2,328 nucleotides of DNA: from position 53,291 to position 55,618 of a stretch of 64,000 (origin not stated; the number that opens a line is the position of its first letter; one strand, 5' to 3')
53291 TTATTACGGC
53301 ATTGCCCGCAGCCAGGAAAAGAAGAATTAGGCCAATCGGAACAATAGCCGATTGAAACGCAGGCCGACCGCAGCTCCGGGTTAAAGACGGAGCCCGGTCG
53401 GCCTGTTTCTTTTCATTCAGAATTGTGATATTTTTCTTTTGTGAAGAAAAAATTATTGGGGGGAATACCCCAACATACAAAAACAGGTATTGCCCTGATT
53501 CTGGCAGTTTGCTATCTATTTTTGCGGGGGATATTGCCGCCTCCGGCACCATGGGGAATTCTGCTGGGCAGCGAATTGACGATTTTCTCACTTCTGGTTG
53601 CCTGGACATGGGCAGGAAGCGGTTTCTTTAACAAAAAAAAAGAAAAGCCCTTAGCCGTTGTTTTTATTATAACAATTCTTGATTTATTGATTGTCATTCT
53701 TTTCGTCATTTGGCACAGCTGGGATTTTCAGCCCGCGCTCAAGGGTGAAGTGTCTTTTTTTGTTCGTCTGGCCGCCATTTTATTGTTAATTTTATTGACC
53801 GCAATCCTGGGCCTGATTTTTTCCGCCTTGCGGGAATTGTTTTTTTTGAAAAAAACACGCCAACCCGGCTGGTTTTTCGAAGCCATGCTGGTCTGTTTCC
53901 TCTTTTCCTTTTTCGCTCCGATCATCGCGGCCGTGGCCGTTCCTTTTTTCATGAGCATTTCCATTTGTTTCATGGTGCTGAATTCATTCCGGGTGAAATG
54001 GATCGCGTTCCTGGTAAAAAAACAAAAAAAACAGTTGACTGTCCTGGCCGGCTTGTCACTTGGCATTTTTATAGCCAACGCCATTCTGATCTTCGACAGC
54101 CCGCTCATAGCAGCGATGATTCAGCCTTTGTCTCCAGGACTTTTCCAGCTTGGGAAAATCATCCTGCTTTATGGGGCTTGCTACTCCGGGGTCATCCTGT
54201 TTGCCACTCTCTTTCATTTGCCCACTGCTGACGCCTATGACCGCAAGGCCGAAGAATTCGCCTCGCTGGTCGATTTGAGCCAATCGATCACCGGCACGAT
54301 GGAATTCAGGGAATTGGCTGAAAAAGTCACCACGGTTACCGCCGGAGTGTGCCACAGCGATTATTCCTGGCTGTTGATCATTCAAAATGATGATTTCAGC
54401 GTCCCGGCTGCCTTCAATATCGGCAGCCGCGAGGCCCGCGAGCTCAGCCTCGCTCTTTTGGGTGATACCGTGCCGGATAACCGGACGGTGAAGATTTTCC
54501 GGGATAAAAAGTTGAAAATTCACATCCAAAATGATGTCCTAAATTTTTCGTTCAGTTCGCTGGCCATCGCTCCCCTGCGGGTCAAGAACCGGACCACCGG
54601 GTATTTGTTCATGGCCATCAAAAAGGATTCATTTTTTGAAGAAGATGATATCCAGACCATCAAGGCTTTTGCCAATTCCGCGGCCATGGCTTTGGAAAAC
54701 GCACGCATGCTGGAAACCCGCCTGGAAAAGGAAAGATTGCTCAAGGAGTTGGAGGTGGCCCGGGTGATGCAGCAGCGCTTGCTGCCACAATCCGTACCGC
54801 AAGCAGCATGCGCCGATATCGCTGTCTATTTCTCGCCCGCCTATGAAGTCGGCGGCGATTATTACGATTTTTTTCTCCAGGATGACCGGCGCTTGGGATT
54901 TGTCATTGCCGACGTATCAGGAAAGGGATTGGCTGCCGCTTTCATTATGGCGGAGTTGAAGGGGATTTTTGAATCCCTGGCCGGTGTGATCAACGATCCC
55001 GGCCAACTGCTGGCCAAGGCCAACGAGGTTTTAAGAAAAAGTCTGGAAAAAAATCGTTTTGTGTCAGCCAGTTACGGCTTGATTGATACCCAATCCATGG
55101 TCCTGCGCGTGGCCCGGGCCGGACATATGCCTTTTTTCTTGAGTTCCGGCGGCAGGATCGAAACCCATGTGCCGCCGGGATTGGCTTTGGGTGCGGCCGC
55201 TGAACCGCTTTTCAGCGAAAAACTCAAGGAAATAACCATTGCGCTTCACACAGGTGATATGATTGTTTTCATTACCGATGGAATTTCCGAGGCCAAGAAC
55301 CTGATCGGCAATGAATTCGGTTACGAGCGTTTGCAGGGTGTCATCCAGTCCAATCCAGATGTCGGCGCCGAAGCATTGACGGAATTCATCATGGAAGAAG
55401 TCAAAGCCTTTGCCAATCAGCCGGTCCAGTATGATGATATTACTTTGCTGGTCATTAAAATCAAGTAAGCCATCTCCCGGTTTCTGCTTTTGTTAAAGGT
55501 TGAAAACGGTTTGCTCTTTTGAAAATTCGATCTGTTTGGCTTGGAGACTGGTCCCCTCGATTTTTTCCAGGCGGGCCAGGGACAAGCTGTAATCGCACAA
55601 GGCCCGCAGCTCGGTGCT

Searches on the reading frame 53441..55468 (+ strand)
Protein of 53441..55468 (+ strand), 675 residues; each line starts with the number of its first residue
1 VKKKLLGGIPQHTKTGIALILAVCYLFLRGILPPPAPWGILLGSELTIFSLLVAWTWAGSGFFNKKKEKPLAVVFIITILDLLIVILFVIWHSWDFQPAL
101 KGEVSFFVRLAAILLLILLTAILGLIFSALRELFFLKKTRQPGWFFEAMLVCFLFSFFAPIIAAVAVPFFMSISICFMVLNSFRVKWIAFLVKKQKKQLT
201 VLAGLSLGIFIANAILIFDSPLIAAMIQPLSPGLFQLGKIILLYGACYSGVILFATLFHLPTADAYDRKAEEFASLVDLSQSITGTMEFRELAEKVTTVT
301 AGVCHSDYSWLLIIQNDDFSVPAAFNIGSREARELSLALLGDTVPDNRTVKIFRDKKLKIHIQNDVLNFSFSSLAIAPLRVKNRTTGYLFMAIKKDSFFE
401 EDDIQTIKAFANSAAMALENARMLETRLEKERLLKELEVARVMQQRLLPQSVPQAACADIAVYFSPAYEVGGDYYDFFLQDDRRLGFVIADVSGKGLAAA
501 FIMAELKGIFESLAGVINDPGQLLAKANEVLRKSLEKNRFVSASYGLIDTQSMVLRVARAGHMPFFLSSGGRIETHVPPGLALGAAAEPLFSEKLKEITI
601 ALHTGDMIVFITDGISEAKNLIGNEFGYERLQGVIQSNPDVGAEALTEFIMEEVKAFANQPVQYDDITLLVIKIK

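Call 43: search_protein_families(library=ncbifam, proteins=[window:53441-55468:+], max_evalue=0.00001)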
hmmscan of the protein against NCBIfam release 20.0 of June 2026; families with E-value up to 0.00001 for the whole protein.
window:53441-55468:+ (675 aa): 3 families
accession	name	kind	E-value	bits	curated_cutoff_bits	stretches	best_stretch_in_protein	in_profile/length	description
NF045505.1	RR_RssB_Pseudo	equivalog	3.6e-12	46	700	1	433-616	151-339/394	two-component system response regulator RssB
NF038263.1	prot_phos_SiaA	equivalog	9.7e-12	44.2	700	1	418-674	397-657/658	biofilm regulation protein phosphatase SiaA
TIGR02865.1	spore_II_E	equivalog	2e-08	32.8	490.8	1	469-674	565-763/764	stage II sporulation protein E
